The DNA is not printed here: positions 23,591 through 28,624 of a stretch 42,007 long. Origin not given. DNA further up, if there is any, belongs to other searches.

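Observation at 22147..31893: Five-gene extracytoplasmic copper-protein cluster: a giant multicopper oxidase bracketed by two Ig-repeat cupredoxin lipoproteins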

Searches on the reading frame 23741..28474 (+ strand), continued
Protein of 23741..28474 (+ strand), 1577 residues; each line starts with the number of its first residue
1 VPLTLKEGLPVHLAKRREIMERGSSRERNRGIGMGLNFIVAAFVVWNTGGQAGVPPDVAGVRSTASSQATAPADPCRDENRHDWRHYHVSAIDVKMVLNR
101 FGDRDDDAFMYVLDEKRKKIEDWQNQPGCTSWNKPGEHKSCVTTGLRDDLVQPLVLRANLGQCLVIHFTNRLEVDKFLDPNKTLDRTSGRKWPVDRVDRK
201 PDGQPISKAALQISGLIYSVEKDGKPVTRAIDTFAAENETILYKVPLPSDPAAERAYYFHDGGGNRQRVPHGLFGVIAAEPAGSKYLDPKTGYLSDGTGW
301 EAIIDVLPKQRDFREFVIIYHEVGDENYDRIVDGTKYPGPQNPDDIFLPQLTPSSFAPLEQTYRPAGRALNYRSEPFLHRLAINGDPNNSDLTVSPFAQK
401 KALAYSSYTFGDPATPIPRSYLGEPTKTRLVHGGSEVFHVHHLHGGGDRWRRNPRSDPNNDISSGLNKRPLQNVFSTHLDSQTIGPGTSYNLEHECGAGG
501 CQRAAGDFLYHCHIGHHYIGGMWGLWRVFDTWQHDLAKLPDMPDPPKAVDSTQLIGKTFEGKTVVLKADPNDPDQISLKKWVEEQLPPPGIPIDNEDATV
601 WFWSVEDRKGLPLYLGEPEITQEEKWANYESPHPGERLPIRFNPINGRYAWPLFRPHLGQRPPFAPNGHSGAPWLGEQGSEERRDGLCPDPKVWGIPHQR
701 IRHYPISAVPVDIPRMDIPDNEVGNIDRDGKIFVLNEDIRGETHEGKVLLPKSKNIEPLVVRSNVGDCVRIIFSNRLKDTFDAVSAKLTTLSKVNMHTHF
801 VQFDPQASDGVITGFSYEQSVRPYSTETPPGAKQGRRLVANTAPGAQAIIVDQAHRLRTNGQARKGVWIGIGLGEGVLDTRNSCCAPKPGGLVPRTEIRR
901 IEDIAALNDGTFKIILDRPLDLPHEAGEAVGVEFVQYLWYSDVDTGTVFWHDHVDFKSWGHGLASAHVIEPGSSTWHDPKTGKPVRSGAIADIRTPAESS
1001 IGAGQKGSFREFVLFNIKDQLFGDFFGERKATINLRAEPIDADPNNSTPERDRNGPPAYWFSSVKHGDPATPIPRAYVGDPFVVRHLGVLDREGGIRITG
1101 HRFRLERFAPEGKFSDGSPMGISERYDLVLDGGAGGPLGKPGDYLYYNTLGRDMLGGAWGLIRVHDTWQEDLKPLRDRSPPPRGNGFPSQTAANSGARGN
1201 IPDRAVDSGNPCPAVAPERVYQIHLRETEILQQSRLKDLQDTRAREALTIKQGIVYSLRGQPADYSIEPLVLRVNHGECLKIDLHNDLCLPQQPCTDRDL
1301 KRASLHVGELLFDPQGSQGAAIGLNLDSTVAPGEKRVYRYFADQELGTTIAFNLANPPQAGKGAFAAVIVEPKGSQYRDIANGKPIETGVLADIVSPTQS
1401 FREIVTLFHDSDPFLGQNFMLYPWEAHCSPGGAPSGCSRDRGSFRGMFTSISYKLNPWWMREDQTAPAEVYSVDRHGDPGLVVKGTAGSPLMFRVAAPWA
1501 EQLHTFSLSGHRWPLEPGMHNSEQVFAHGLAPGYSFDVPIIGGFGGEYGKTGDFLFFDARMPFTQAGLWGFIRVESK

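Call 69: search_protein_families(library=pfam, proteins=[L067:208-693:+, L067:1038-2540:+, L067:7899-10109:+, L086:8513-9442:+, L088:17500-18420:+, L087:9350-9853:+, L087:18486-18992:+, L002:1224-1757:+, L002:9193-10191:+, L001:2173-3522:+], max_evalue=0.01)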
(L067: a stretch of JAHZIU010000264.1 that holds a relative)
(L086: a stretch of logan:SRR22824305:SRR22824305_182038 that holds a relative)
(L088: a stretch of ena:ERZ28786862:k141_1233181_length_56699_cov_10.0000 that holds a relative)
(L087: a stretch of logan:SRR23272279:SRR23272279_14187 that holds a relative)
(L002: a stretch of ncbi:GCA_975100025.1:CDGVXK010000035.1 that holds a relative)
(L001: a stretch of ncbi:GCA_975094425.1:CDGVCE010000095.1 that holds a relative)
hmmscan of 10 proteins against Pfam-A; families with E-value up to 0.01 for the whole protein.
L067:208-693:+ (161 aa): 0 families

L067:1038-2540:+ (500 aa): 3 families
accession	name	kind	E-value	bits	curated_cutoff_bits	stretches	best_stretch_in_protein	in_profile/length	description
PF00264.25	Tyrosinase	-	4.5e-43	148.5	22.6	1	31-222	4-212/214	Common central domain of tyrosinase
PF04151.21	PPC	-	3.4e-14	53.9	25.9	2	308-372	3-69/70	Bacterial pre-peptidase C-terminal domain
PF01835.25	MG2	-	0.0026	18.5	32.8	1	336-392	30-86/96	MG2 domain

L067:7899-10109:+ (736 aa): 0 families

L086:8513-9442:+ (309 aa): 0 families

L088:17500-18420:+ (306 aa): 0 families

L087:9350-9853:+ (167 aa): 0 families

L087:18486-18992:+ (168 aa): 0 families

L002:1224-1757:+ (177 aa): 1 family
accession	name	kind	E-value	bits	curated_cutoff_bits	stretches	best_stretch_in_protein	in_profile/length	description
PF00127.26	Copper-bind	-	8.1e-10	39.4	21.2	1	88-176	13-99/99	Copper binding proteins, plastocyanin/azurin family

L002:9193-10191:+ (332 aa): 3 families
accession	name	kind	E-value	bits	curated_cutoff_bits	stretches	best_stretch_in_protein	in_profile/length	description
PF05345.18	He_PIG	-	2e-15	57.5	24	1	126-202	11-94/96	Putative Ig domain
PF22352.2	K319L-like_PKD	-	0.00026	21.4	27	0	85-115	56-84/84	K319L-like, PKD domain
PF17963.7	Big_9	-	0.0035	18.7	23.6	0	148-202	36-87/89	Bacterial Ig domain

L001:2173-3522:+ (449 aa): 8 families
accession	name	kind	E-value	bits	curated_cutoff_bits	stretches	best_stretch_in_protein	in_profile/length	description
PF05345.18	He_PIG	-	3.2e-41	140.1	24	3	135-211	13-95/96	Putative Ig domain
PF19077.6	Big_13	-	1.2e-05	26.2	27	0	180-211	70-100/102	Bacterial Ig-like domain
PF24908.1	Ig_SIBA-E_2nd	-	3.6e-05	24.3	27.8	0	163-198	42-77/117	Integrin beta-like protein A-E, second Ig-like domain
PF22352.2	K319L-like_PKD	-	0.00013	22.3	27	0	173-204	48-79/84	K319L-like, PKD domain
PF00028.23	Cadherin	-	0.00099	19.9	28.8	0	185-211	65-92/93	Cadherin domain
PF19407.5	DUF5979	-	0.0027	18.8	25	0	81-137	6-59/104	Domain of unknown function (DUF5979)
PF07495.19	Y_Y_Y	-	0.0031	17.8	26.6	0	180-211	33-64/65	Y_Y_Y domain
PF02010.21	REJ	-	0.0049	16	25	0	78-286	159-310/452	REJ domain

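Call 74: search_dna_similar(query=window:23798-28474:+, collection=plasmids, mode=protein, max_rows=15)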
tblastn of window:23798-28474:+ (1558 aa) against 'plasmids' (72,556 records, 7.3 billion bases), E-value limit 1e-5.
Records with a match: 22; places in all: 57; records where one place covers at least 80% of the query: 7.
Best place of each record, by identity: <60% 22.
By first word of the organism name: Priestia 4; Bacillus 2; Pseudonocardia 2; Paracoccus 2; Streptomyces 1; Halorientalis 1; Halalkalicoccus 1; Haladaptatus 1; Halomarina 1; Natronococcus 1; and 6 more.
By predicted mobility (MOB-suite, as given by PLSDB): non-mobilizable 18; mobilizable 3; conjugative 1.
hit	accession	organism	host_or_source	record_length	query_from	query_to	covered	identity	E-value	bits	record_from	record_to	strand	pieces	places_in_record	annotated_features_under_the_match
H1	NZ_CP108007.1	Streptomyces sp. NBC_00335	-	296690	66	1555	96%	38.0%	0e+0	1044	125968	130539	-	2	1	hypothetical protein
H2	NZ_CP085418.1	Priestia megaterium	single cell,soil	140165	66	1558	90%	28.5%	3e-38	495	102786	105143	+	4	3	multicopper oxidase domain-containing protein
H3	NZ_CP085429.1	Priestia megaterium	single cell,soil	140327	66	1558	91%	27.2%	3e-38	339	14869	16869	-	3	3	multicopper oxidase domain-containing protein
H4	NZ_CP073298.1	Priestia megaterium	Homo sapiens,cell culture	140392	66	1558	91%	27.2%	3e-38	339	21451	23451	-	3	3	multicopper oxidase domain-containing protein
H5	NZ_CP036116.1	Bacillus mycoides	cell culture,soil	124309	54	1555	87%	27.6%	2e-34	344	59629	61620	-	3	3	multicopper oxidase domain-containing protein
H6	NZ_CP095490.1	Halorientalis marina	cell culture,salt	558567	54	1555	90%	25.6%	2e-25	304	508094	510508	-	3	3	multicopper oxidase domain-containing protein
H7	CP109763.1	Priestia megaterium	potato,mixed culture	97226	66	1558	79%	28.4%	1e-47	369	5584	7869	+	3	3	multicopper oxidase domain-containing protein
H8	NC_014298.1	Halalkalicoccus jeotgali B3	-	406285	55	1558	81%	27.4%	7e-45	451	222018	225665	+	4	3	multicopper oxidase domain-containing protein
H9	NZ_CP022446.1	Bacillus cereus C1L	whole organism,rhizosphere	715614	54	1494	73%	29.1%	3e-32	328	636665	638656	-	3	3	multicopper oxidase domain-containing protein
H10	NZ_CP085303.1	Haladaptatus pallidirubidus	cell culture,saline soil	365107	66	1555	77%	26.5%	6e-30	298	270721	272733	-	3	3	multicopper oxidase domain-containing protein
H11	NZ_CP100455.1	Halomarina sp. BND7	cell culture,sediment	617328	131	1558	77%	26.5%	1e-19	353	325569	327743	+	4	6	multicopper oxidase domain-containing protein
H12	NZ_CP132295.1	Natronococcus sp. AD-5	cell culture,sediment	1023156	68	1491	75%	27.0%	6e-27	298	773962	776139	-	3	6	record has no annotation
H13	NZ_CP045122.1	Rubrobacter marinus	single pure culture,marine sediment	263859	39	1555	72%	27.8%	1e-32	322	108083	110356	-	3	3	hypothetical protein | Ig-like domain-containing protein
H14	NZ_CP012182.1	Pseudonocardia sp. EC080610-09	Apterostigma dentigerum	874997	63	1554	73%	27.4%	4e-26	332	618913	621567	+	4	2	hypothetical protein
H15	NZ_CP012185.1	Pseudonocardia sp. EC080619-01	Apterostigma dentigerum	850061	63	1554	73%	26.8%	4e-26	270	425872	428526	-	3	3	hypothetical protein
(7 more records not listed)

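Call 75: get_annotated_region(hit=H1, flank=8000)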
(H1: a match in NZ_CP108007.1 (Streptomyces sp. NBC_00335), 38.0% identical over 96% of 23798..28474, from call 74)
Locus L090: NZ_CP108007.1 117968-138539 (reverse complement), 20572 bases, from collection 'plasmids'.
description: Streptomyces sp. NBC_00335 plasmid unnamed1, complete sequence
organism: Streptomyces sp. NBC_00335 (NCBI taxid 2975714)
taxonomy: Bacteria; Actinomycetota; Actinomycetes; Kitasatosporales; Streptomycetaceae; Streptomyces; Streptomyces sp. NBC 00335
host: -; source: -; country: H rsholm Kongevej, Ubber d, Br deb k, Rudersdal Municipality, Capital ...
typing (MOB-suite, as given by PLSDB): non-mobilizable; replicon rep_cluster_1789
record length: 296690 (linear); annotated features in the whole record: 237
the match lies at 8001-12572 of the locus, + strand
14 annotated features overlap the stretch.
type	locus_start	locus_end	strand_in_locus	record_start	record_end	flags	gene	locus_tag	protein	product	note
CDS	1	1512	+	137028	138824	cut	-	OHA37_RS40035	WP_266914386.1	trypsin-like serine protease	GO:0006508 - proteolysis [Evidence IEA]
CDS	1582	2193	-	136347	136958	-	-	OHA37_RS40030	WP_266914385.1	sigma-70 family RNA polymerase sigma factor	GO:0006352 - DNA-templated transcription initiation [Evidence IEA]; GO:0006355 - regulation of DNA-templated ...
CDS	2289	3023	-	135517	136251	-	-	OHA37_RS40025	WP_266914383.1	YcnI family protein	-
CDS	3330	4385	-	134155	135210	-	-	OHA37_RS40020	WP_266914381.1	3-dehydroquinate synthase family protein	-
CDS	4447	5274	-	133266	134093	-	-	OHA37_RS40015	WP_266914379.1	lantibiotic dehydratase C-terminal domain-containing protein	-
CDS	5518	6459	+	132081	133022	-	-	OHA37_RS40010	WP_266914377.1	ROK family protein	-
CDS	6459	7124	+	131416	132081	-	-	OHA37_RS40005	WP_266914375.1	hypothetical protein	-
CDS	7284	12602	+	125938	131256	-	-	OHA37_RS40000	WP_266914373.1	hypothetical protein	-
CDS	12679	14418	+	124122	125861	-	-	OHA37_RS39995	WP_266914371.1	copper resistance protein CopC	-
CDS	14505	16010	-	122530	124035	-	-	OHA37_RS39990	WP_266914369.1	FAD-dependent oxidoreductase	-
CDS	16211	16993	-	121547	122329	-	-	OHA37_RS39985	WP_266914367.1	AfsR/SARP family transcriptional regulator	-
CDS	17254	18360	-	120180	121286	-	-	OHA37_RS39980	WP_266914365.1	ParB/RepB/Spo0J family partition protein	-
CDS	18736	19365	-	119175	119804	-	-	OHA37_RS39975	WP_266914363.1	ScbR family autoregulator-binding transcription factor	-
CDS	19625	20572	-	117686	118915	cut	-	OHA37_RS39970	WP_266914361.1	cytochrome P450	-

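Call 94: search_dna_similar(query=L088:17548-18420:+, collection=plasmids, mode=protein, max_rows=15, max_evalue=0.001)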
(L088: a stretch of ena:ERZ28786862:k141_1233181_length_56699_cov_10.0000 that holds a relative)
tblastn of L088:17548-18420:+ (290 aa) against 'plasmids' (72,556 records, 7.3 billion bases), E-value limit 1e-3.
No match.
